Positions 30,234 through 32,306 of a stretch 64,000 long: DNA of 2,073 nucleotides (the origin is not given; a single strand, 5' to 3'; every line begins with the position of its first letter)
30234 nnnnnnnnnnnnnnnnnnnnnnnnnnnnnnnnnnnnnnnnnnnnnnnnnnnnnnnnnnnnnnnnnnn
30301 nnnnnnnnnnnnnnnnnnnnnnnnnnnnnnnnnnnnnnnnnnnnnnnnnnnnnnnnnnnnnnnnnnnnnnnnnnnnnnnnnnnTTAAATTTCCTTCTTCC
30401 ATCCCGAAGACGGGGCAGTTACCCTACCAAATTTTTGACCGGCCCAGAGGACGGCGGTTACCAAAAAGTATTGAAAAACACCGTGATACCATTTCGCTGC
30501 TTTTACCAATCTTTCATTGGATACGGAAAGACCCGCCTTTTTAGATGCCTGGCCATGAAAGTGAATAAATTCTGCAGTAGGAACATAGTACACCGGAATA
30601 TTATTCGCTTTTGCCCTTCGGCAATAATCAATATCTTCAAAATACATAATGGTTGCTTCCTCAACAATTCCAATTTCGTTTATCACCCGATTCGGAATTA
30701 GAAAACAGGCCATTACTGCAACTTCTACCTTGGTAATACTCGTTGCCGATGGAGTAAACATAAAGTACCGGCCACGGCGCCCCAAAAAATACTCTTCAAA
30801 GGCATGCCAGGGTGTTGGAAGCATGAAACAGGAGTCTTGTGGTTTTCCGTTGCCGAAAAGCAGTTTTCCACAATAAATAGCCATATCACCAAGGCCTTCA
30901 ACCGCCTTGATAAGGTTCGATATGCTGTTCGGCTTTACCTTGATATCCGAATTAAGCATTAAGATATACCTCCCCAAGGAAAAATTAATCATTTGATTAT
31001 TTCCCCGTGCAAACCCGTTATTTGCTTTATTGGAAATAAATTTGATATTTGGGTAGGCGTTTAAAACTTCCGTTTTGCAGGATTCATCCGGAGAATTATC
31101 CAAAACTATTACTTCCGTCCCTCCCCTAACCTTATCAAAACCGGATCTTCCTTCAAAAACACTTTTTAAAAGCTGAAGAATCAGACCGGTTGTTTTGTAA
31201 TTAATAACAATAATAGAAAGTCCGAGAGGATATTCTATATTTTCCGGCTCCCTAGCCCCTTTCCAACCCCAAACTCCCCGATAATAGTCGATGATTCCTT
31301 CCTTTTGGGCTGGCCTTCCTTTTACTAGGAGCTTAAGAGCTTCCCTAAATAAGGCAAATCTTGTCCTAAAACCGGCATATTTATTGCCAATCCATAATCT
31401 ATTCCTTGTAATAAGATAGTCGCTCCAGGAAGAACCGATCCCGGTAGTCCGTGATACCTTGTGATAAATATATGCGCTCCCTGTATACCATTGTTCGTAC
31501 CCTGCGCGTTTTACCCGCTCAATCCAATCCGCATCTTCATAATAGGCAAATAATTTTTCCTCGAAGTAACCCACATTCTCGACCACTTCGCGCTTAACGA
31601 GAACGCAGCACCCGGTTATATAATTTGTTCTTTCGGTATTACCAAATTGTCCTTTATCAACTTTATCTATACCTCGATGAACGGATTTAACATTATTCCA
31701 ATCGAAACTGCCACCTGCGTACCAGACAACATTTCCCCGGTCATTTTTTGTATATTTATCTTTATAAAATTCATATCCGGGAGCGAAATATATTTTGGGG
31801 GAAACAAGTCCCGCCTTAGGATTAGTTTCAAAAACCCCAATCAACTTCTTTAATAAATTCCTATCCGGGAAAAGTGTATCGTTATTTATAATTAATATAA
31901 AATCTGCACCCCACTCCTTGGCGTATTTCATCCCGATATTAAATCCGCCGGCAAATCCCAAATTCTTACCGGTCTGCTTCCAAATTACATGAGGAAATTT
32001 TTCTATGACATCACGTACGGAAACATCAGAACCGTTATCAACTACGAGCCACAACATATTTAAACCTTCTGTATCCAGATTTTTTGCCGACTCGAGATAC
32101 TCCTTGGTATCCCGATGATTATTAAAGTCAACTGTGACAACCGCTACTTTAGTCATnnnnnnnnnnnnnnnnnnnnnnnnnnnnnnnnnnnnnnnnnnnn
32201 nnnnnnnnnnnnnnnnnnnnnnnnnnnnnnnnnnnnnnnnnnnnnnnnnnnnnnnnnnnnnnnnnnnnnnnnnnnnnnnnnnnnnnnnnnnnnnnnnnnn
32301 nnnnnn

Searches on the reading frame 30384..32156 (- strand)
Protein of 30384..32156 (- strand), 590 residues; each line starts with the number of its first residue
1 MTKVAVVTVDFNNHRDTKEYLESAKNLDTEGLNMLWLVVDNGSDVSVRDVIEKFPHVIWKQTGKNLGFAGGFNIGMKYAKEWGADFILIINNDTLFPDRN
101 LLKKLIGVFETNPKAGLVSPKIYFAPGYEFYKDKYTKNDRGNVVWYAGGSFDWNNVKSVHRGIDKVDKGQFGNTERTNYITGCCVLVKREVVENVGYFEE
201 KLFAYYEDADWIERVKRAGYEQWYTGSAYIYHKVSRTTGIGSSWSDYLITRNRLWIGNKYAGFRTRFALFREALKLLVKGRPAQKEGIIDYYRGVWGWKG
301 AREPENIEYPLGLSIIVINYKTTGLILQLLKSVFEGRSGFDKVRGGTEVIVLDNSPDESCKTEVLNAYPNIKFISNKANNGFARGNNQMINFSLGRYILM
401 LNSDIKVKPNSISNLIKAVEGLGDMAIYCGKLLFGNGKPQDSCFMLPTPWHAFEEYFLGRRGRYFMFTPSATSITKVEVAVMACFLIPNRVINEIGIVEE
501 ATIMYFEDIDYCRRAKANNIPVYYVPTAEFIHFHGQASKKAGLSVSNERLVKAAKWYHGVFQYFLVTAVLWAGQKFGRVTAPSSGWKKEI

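Call 11: search_protein_families(library=pfam, proteins=[window:30384-32156:-], max_evalue=0.001)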
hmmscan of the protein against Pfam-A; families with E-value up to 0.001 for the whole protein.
window:30384-32156:- (590 aa): 3 families
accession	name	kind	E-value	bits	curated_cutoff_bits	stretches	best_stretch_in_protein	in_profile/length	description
PF00535.33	Glycos_transf_2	-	4e-26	92.4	23.3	2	314-427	1-111/168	Glycosyl transferase family 2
PF13641.12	Glyco_tranf_2_3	-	2.1e-15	57.8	27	2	11-233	10-212/230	Glycosyltransferase like family 2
PF13632.12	Glyco_trans_2_3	-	5.2e-10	39.9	27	1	86-271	1-158/198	Glycosyl transferase family group 2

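Call 76: search_protein_families(library=ncbifam, proteins=[window:30384-32156:-], max_evalue=0.00001)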
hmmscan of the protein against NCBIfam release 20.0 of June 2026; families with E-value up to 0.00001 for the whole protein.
window:30384-32156:- (590 aa): 9 families
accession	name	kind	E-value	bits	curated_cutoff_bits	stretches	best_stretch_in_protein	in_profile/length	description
TIGR01556.1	rhamnosyltran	subfamily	7.6e-29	100.8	200.55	3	348-545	23-213/281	rhamnosyltransferase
TIGR03965.1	mycofact_glyco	equivalog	1.9e-14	53.4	280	0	175-233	224-281/467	mycofactocin biosynthesis glycosyltransferase MftF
NF050113.1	gal_furan_GlfT1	equivalog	2.6e-13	50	330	1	19-120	13-115/290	galactofuranosyltransferase GlfT1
NF041875.1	EPS_EpsD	equivalog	2.2e-12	47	370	0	314-462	2-140/325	exopolysaccharide biosynthesis glycosyltransferase EpsD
TIGR04009.1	wcaE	equivalog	1.5e-09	37.5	369.2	0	347-437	34-126/248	colanic acid biosynthesis glycosyltransferase WcaE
TIGR03937.1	PgaC_IcaA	equivalog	1.8e-09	37.1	422.3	0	3-118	46-159/407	poly-beta-1,6-N-acetyl-D-glucosamine synthase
NF038299.1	EPS_HpsN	equivalog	8.6e-07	28.2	425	0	180-283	165-276/317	hormogonium polysaccharide biosynthesis glycosyltransferase HpsN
NF007482.0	PRK10073.1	equivalog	2.4e-06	26.8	423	0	313-418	8-109/334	glycosyltransferase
TIGR03111.1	glyc2_xrt_Gpos1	hypoth_equivalog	2.9e-06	26.4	363.95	0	313-433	51-170/439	TIGR03111 family XrtG-associated glycosyltransferase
